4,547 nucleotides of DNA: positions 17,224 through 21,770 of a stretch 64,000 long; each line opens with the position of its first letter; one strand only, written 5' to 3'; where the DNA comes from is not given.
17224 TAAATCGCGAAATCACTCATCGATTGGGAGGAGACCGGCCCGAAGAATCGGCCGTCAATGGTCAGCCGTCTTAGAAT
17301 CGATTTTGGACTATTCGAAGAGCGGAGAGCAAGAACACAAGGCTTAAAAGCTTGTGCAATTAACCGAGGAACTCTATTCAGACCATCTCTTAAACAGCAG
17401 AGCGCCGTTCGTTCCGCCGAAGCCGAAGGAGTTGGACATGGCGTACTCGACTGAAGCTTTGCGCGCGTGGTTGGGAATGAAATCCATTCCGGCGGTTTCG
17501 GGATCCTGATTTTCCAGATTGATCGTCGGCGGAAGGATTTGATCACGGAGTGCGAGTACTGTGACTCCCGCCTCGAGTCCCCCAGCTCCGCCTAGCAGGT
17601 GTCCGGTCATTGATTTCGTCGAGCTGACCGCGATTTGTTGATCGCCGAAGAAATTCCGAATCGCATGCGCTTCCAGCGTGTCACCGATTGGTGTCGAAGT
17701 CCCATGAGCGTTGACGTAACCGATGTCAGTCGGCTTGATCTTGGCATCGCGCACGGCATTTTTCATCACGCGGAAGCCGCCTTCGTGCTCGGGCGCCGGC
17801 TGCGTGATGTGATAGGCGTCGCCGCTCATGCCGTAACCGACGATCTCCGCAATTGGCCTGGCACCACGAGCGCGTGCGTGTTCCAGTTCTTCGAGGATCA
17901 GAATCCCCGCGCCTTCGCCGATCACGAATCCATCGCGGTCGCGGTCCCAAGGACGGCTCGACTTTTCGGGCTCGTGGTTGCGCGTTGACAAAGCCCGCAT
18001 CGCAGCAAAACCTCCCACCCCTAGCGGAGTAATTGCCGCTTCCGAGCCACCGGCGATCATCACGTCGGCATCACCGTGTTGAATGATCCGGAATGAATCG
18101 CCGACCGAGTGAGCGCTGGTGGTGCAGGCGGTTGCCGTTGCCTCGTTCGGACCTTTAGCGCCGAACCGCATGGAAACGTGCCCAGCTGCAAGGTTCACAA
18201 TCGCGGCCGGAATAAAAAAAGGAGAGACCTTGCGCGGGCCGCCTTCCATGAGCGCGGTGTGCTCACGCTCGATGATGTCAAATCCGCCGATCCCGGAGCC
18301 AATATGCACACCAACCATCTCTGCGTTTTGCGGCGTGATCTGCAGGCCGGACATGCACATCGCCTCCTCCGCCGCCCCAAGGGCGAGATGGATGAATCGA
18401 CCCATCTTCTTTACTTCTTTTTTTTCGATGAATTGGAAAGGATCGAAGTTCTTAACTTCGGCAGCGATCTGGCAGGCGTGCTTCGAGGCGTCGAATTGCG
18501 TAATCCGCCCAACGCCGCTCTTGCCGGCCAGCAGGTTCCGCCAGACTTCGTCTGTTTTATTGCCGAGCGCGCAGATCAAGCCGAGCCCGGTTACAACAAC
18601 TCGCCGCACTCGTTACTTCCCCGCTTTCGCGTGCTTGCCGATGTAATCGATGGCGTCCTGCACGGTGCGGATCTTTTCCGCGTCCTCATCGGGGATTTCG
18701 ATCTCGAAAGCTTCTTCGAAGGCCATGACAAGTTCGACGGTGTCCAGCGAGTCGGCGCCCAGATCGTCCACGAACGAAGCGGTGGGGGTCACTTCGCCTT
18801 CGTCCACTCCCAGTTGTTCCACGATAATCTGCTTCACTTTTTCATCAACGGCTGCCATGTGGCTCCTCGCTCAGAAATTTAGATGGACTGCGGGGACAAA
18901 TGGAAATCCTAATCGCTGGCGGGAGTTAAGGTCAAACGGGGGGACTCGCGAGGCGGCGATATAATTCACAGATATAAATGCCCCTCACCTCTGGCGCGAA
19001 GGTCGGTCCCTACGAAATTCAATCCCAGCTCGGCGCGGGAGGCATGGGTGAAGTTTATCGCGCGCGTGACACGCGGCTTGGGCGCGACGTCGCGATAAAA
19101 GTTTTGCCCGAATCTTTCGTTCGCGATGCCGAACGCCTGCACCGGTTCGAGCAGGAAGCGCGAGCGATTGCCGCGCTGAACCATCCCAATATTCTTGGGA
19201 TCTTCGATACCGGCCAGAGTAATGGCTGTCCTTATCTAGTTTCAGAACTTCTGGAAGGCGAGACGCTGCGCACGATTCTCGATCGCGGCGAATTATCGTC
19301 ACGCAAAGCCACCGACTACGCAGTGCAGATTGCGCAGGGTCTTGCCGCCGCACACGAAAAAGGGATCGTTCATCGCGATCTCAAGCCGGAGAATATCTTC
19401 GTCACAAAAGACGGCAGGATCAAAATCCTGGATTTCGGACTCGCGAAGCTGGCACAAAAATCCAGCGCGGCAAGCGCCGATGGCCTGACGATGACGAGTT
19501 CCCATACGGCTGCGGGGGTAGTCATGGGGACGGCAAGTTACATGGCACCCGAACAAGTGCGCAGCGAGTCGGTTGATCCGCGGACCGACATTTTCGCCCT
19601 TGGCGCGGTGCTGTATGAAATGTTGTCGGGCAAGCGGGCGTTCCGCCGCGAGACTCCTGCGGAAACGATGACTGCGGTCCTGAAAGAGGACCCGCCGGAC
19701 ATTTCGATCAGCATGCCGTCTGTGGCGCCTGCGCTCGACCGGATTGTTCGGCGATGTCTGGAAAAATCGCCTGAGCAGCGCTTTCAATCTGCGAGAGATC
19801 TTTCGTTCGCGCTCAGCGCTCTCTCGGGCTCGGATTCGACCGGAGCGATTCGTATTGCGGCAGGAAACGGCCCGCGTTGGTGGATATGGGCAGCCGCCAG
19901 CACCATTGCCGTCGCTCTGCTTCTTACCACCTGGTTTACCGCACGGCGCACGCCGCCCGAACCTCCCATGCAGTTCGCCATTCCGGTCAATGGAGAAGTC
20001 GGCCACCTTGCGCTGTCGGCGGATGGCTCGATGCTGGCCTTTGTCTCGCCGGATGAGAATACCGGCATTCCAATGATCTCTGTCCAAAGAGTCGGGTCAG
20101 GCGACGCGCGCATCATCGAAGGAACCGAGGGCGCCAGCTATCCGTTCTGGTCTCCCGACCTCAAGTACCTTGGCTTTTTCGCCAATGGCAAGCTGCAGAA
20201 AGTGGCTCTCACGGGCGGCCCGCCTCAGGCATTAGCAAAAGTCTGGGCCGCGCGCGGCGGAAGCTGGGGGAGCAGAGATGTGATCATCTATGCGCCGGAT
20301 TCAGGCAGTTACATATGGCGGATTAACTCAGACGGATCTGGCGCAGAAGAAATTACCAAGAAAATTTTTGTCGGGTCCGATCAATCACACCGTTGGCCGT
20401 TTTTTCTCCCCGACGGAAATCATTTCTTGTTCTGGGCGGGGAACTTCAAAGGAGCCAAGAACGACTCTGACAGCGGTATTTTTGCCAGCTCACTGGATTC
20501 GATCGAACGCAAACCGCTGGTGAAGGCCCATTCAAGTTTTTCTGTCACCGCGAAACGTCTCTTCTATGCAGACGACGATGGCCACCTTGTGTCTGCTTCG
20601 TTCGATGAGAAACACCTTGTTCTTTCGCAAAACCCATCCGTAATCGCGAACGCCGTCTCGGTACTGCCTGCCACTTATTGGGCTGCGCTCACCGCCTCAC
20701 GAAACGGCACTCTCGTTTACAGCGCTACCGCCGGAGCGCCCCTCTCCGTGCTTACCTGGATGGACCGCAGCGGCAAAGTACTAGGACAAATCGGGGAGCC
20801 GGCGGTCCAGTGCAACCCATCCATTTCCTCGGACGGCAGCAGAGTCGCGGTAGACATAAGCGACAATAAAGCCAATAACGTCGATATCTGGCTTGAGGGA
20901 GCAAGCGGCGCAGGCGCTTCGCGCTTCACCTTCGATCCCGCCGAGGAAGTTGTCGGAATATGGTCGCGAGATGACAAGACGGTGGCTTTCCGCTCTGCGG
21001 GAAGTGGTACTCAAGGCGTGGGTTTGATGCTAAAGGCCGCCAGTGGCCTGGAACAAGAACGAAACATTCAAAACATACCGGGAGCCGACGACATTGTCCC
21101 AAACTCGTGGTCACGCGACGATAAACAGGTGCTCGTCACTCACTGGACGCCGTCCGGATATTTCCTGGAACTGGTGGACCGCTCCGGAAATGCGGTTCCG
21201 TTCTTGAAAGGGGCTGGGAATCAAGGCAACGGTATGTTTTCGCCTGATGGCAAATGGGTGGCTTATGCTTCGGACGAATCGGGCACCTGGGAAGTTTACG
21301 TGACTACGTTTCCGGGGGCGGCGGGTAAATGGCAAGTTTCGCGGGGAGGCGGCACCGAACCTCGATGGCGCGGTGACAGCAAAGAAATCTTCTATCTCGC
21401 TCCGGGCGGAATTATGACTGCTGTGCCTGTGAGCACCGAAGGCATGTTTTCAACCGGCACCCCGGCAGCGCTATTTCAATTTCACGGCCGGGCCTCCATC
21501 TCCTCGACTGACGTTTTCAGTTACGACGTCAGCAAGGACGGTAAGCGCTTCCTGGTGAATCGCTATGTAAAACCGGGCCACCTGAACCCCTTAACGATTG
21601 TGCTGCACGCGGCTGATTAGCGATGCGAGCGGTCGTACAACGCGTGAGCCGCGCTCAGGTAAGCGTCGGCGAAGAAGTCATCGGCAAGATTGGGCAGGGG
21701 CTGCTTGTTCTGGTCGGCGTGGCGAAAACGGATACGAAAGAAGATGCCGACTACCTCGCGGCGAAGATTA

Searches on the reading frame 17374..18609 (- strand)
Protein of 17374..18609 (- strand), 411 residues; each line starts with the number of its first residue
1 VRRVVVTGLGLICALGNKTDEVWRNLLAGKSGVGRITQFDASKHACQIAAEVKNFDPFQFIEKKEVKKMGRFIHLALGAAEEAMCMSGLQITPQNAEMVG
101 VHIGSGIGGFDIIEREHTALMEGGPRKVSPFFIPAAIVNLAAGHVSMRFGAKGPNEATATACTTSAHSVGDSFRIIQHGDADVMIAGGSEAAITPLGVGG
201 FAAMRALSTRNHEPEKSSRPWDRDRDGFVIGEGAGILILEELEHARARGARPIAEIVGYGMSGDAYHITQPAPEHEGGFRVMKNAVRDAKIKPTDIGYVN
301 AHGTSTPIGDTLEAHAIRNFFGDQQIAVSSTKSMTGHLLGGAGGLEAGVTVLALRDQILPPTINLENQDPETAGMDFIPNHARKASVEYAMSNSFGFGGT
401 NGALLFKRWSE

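Call 20: search_protein_families(library=pfam, proteins=[window:17374-18609:-], max_evalue=0.01)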
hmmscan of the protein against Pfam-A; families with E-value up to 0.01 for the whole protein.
window:17374-18609:- (411 aa): 2 families
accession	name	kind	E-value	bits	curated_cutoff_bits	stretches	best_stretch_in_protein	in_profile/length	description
PF00109.32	ketoacyl-synt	-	7.7e-60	203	20.8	1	1-245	1-252/252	Beta-ketoacyl synthase, N-terminal domain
PF02801.28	Ketoacyl-synt_C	-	4.4e-39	133.6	20.8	1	254-366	2-119/119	Beta-ketoacyl synthase, C-terminal domain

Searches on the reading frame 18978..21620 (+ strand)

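Call 20: search_protein_families(library=pfam, proteins=[window:18978-21620:+], max_evalue=0.01)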
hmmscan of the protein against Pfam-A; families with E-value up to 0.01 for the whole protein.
window:18978-21620:+ (880 aa): 7 families
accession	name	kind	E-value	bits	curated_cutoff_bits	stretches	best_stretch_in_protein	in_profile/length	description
PF00069.31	Pkinase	-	2.3e-54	185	31.7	1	12-270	1-253/263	Protein kinase domain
PF07714.23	PK_Tyr_Ser-Thr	-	7.9e-36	124.1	23.1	1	13-269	2-249/258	Protein tyrosine and serine/threonine kinase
PF07676.18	PD40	-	2.7e-15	56.3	20.9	1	743-775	5-38/38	WD40-like Beta Propeller Repeat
PF01636.29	APH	-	3.7e-10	40.4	23.2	2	20-126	7-108/239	Phosphotransferase enzyme family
PF03109.22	ABC1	-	1.4e-08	34.6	22.9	1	47-161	110-219/244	ABC1 atypical kinase-like domain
PF02897.21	Peptidase_S9_N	-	0.0017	17.6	24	0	751-807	128-187/414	Prolyl oligopeptidase, N-terminal beta-propeller domain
PF25174.1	Beta-prop_THOC3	-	0.0021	17.6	305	0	581-638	61-115/272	THOC3 beta-propeller domain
